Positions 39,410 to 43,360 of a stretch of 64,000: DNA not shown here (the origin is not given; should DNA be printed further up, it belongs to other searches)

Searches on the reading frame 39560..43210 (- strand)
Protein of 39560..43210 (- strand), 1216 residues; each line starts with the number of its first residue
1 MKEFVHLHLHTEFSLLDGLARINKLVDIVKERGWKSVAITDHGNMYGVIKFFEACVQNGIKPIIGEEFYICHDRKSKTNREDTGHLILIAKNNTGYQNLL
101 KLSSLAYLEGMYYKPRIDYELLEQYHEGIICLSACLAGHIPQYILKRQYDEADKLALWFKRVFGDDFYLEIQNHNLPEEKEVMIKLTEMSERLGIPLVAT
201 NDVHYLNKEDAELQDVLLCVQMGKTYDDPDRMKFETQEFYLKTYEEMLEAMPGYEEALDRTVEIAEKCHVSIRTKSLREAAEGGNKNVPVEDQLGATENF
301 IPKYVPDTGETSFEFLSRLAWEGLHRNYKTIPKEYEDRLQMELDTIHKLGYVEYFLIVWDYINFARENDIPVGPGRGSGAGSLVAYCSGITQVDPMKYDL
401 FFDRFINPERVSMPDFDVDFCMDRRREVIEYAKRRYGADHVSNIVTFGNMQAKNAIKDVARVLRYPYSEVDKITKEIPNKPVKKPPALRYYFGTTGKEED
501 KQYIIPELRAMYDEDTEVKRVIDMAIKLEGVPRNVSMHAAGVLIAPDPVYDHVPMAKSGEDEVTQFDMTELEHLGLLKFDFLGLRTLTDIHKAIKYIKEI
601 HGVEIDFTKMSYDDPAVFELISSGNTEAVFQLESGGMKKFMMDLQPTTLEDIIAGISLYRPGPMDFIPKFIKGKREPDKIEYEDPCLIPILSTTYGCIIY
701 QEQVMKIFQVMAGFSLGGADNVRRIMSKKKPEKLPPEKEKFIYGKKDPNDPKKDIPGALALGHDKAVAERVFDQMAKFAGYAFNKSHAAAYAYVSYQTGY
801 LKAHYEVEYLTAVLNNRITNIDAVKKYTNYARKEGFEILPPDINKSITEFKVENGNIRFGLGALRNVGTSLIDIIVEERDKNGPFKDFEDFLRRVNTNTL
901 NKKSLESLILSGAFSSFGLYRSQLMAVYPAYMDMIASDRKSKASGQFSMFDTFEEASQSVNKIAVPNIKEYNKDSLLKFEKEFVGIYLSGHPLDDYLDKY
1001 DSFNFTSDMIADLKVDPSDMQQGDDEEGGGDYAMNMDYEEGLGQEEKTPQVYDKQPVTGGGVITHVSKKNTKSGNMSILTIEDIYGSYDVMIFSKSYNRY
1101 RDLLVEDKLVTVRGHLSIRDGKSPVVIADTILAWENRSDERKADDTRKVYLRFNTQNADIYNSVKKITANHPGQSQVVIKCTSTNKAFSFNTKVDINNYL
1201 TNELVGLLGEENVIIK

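Call 58: search_protein_families(library=pfam, proteins=[window:39560-43210:-], max_evalue=0.00001)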
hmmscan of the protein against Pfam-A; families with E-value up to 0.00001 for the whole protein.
window:39560-43210:- (1216 aa): 5 families
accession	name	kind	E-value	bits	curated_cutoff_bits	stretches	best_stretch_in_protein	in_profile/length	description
PF07733.18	DNA_pol3_alpha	-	3.1e-98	329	23.9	1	315-583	2-260/260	Bacterial DNA polymerase III alpha NTPase domain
PF02811.25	PHP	-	1.1e-58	198.6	26.4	1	6-174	1-164/164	PHP domain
PF17657.6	DNA_pol3_finger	-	3.1e-56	189.7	22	1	586-746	1-163/166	Bacterial DNA polymerase III alpha subunit finger domain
PF14579.12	HHH_6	-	3.7e-31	107.6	25.6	1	835-924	1-90/90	Helix-hairpin-helix motif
PF01336.31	tRNA_anti-codon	-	2.7e-08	34.1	27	1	1061-1131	5-72/75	OB-fold nucleic acid binding domain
